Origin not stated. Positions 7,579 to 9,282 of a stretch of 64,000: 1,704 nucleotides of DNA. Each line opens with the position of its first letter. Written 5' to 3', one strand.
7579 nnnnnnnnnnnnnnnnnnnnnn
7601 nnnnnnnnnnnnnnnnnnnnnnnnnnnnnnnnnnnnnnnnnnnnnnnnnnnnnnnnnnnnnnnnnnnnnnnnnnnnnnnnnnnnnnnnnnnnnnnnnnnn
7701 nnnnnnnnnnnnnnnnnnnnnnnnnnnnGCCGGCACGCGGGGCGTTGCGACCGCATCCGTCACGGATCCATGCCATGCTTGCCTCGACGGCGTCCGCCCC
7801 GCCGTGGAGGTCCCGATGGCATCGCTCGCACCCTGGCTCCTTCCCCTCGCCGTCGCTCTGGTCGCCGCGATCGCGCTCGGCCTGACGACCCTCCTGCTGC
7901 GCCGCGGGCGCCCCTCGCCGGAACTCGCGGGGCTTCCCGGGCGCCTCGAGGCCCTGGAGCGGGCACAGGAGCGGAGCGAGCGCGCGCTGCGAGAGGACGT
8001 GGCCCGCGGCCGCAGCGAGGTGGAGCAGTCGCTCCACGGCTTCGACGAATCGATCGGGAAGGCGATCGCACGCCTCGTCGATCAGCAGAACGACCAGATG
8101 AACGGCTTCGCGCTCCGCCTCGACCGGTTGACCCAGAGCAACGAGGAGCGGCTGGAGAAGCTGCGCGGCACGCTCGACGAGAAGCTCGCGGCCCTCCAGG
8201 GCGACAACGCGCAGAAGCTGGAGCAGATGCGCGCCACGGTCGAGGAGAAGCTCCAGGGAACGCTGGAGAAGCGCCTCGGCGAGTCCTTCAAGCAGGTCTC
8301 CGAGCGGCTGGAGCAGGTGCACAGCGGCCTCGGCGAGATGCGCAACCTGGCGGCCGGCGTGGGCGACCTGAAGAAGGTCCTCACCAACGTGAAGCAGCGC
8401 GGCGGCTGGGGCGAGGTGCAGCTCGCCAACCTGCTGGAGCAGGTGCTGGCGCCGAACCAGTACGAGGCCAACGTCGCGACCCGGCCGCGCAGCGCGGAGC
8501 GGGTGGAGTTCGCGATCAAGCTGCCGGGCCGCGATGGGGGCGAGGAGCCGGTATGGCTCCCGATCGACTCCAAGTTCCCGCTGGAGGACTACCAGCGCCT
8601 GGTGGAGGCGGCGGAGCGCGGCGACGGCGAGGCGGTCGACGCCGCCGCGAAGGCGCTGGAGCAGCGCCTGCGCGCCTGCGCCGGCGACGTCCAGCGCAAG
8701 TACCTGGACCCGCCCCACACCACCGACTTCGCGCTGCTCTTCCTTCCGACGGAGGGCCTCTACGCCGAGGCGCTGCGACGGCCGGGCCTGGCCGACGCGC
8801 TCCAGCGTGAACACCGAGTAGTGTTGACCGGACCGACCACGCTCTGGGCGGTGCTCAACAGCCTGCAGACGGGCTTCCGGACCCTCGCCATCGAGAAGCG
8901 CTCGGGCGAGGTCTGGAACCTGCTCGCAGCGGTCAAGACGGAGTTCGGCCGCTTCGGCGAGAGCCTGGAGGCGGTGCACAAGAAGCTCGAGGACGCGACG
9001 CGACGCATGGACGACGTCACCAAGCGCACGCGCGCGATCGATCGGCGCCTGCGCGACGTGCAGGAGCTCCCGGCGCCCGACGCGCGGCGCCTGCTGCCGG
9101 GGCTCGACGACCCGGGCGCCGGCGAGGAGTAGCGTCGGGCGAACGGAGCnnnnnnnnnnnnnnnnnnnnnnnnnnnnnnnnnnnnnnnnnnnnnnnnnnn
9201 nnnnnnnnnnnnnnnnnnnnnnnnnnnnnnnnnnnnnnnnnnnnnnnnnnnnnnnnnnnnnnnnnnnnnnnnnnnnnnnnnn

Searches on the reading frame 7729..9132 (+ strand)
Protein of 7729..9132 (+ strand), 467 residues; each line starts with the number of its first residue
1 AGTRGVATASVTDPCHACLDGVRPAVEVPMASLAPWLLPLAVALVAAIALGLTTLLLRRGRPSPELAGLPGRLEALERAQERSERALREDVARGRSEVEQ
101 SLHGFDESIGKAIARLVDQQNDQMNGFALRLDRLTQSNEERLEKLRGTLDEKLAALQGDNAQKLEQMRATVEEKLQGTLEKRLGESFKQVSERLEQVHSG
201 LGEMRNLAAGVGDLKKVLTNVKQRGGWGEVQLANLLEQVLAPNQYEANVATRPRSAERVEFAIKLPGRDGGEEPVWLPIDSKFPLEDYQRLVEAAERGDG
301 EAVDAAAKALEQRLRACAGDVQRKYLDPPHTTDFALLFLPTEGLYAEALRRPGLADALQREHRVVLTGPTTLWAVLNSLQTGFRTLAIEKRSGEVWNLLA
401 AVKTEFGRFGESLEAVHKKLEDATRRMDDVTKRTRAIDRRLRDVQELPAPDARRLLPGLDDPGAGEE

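Call 67: search_protein_families(library=pfam, proteins=[window:7729-9132:+], max_evalue=0.00001)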
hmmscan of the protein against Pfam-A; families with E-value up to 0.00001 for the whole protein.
window:7729-9132:+ (467 aa): 2 families
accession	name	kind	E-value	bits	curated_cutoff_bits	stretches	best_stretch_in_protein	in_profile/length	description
PF02646.22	RmuC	-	1.8e-79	267.3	26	1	162-451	1-288/291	RmuC family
PF04513.17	Baculo_PEP_C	-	3.3e-06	27.6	38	0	108-168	31-91/140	Baculovirus polyhedron envelope protein, PEP, C terminus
